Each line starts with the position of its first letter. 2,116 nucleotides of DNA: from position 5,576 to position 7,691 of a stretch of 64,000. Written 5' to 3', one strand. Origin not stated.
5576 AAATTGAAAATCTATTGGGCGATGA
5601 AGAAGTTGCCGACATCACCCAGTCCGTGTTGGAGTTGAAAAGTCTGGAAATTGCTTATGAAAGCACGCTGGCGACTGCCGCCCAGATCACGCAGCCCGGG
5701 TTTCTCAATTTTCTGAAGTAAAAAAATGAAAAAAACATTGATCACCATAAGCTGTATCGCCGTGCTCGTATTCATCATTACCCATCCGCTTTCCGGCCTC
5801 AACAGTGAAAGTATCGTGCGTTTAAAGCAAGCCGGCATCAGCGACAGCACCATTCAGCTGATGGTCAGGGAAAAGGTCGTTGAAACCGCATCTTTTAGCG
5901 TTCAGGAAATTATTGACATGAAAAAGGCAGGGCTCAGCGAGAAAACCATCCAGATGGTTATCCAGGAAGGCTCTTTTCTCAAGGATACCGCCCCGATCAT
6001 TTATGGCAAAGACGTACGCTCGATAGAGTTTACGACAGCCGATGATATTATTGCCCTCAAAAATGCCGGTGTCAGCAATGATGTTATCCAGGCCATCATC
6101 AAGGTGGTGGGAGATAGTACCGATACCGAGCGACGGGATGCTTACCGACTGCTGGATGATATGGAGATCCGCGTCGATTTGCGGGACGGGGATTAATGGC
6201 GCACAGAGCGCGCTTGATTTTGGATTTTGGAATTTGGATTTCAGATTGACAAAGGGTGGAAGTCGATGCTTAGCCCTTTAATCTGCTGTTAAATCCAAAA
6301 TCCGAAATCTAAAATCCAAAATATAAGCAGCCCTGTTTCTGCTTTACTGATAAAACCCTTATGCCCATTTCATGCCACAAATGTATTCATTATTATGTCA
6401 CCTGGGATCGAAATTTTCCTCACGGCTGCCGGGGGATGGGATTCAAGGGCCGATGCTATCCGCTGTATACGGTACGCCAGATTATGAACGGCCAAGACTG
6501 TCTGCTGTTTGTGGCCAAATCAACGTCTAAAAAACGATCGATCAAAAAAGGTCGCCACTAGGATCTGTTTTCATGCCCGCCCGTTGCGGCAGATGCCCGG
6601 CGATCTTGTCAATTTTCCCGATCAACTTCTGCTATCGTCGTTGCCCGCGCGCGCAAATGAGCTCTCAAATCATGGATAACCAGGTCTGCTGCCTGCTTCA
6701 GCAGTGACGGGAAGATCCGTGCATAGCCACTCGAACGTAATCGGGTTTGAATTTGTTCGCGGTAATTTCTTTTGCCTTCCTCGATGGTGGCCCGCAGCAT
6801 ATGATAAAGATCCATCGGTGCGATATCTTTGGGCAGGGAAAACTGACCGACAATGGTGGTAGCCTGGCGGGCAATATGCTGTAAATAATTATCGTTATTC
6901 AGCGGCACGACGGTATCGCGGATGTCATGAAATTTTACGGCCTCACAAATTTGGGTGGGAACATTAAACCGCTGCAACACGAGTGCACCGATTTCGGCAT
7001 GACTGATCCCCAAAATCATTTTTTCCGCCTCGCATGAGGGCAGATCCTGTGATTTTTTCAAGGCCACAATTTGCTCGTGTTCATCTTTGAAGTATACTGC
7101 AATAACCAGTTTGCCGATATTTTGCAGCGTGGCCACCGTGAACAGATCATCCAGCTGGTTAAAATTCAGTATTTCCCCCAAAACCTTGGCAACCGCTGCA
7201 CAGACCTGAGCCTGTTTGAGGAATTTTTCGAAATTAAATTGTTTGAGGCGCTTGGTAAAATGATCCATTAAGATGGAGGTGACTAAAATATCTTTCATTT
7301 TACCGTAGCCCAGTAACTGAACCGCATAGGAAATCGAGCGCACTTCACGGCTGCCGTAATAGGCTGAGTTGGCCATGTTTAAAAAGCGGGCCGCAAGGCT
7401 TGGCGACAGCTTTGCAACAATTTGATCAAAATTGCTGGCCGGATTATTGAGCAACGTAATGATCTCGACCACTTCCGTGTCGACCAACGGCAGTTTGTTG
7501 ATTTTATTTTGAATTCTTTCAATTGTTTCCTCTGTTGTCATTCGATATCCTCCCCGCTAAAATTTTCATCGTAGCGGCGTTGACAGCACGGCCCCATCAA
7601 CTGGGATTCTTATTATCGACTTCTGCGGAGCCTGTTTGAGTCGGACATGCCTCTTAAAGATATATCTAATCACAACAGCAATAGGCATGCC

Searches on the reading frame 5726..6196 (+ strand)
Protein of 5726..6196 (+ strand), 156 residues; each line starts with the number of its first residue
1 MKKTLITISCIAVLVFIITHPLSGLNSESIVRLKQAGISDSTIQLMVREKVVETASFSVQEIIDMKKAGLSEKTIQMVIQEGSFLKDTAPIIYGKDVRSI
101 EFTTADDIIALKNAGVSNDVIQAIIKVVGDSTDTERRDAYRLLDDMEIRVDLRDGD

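Call 10: search_protein_families(library=pfam, proteins=[window:5726-6196:+])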
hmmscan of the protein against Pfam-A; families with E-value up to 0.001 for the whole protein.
window:5726-6196:+ (156 aa): 2 families
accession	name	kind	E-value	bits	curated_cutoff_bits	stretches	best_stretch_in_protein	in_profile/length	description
PF18255.9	SAM_DprA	-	3e-06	27.6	26.2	0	61-80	5-24/62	DNA processing protein A sterile alpha motif domain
PF24625.1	DUF7626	-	4.5e-06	26.8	27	0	62-79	9-26/55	Domain of unknown function (DUF7626)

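Call 20: search_protein_families(library=ncbifam, proteins=[window:5726-6196:+])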
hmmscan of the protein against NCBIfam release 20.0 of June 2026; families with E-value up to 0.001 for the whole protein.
window:5726-6196:+ (156 aa): 0 families

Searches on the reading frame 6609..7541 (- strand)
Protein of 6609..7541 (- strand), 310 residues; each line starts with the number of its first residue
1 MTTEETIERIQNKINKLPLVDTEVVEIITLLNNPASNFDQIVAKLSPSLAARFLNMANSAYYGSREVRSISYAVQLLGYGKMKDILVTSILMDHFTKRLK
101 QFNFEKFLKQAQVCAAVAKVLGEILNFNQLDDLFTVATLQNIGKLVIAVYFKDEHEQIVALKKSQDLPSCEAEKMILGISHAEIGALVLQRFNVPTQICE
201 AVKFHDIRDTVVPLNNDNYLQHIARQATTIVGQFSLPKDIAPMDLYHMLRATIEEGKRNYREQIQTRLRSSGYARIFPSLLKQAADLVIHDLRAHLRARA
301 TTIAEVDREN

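Call 10: search_protein_families(library=pfam, proteins=[window:6609-7541:-])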
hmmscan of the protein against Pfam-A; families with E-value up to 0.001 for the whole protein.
window:6609-7541:- (310 aa): 1 family
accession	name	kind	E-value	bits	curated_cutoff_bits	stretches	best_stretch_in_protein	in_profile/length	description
PF08668.18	HDOD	-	8.5e-41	140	22.9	1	17-206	1-194/196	HDOD domain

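Call 11: find_homologous_proteins(query=window:6609-7541:-)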
Query window:6609-7541:- (310 aa): 415 proteins with E <= 0.001 among 2037 candidates; the best 120 are listed.
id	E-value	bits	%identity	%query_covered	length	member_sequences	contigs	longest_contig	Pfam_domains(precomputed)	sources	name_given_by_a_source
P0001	3.2e-179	612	90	100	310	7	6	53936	PF08668.19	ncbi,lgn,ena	-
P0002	3.3e-178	609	89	100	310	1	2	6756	PF08668.19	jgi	jgi:HD-like signal output (HDOD) protein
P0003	7.5e-178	608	88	100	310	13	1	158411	PF08668.19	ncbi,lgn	-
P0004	6.9e-177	605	87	100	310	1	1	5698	PF08668.19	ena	-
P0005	5.8e-176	602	89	100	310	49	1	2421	PF08668.19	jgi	jgi:HD-like signal output (HDOD) protein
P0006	5.4e-174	595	87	100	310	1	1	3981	PF08668.19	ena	-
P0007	3.0e-172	590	87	100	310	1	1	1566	PF08668.19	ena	-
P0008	8.1e-172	588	85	100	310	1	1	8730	PF08668.19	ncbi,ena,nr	ncbi:MAG: HDOD domain-containing protein [Desulfobacterales bacterium]|nr:HDOD domain-containing pro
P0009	1.8e-171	587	86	99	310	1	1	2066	PF08668.19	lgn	-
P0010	2.3e-171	587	91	95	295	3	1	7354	PF08668.19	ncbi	ncbi:MAG: HDOD domain-containing protein, partial [Desulfobacterales bacterium]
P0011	4.6e-170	582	85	100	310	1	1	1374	PF08668.19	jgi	jgi:HD-like signal output (HDOD) protein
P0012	8.1e-170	582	84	100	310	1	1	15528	PF08668.19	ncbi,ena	-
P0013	2.8e-169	580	84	100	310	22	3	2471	PF08668.19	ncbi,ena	-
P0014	7.2e-169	579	85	100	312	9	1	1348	PF08668.19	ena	-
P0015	9.1e-168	575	85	100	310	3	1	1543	PF08668.19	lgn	-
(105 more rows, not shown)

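Call 12: find_related_loci(query=window:6609-7541:-, collection=genome_contigs, flank=4000)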
Query window:6609-7541:- (310 aa) in genome_contigs; peptide patterns used: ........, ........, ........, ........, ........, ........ (x = any residue, [..] = any of these).
143 stretches matched a pattern; 11 encode a relative of the query (tblastn E <= 1e-3); 11 distinct loci.
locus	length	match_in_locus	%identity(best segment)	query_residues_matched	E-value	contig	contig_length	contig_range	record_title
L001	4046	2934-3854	93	1-307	0e+0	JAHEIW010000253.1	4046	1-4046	MAG: Deltaproteobacteria bacterium isolate Ww513 NODE_103893_length_4046_cov_27.455796, whole genome shotgun sequence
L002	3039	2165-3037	95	1-291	0e+0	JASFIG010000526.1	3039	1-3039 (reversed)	MAG: Desulfobacterales bacterium isolate D0608S12metaG_Bin_143 D0608S12metaG_FD_scaffold_8053_c1, whole genome shotgun s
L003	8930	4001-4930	89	1-310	0e+0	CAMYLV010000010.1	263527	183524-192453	MAG: uncultured Desulfobacterales bacterium isolate FCS_Desulfobacterota_01 genome assembly, contig: scaffold_59, whole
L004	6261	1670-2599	85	1-310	0e+0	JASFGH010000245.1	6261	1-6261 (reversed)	MAG: Desulfobacterales bacterium isolate D0606U02metaG_Bin_318 D0606U02metaG_FD_scaffold_2569_c1, whole genome shotgun s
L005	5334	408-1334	84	1-309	0e+0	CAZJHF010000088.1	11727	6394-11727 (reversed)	MAG TPA_asm: uncultured Desulfobacterales bacterium isolate binchicken_co388_108 genome assembly, contig: NODE_1459_leng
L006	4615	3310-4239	82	1-310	0e+0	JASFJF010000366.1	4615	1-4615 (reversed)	MAG: Desulfobacterales bacterium isolate D0608S20remetaG_sub_Bin_263 D0608S20remetaG_FD_scaffold_8793_c1, whole genome s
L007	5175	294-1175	85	15-308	8e-178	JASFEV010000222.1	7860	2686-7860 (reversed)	MAG: Desulfobacterales bacterium isolate D0606M20metaG_Bin_156 D0606M20metaG_FD_scaffold_951_c1, whole genome shotgun se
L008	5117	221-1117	75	1-299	3e-158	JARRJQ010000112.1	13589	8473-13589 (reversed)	MAG: Desulfobacterales bacterium isolate Spart_024_MAG scaffold_9208, whole genome shotgun sequence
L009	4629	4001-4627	93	1-209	1e-131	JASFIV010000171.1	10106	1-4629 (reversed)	MAG: Desulfobacterales bacterium isolate D0608S20remetaG_Bin_253 D0608S20remetaG_FD_scaffold_1619_c1, whole genome shotg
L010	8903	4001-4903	58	1-302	7e-116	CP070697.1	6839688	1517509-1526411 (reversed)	MAG: Desulfobacterales bacterium isolate bin589 chromosome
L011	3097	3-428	89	169-310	1e-84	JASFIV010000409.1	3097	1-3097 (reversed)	MAG: Desulfobacterales bacterium isolate D0608S20remetaG_Bin_253 D0608S20remetaG_FD_scaffold_19222_c1, whole genome shot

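Call 20: search_protein_families(library=ncbifam, proteins=[window:6609-7541:-])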
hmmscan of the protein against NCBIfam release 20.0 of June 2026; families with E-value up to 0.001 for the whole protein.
window:6609-7541:- (310 aa): 0 families
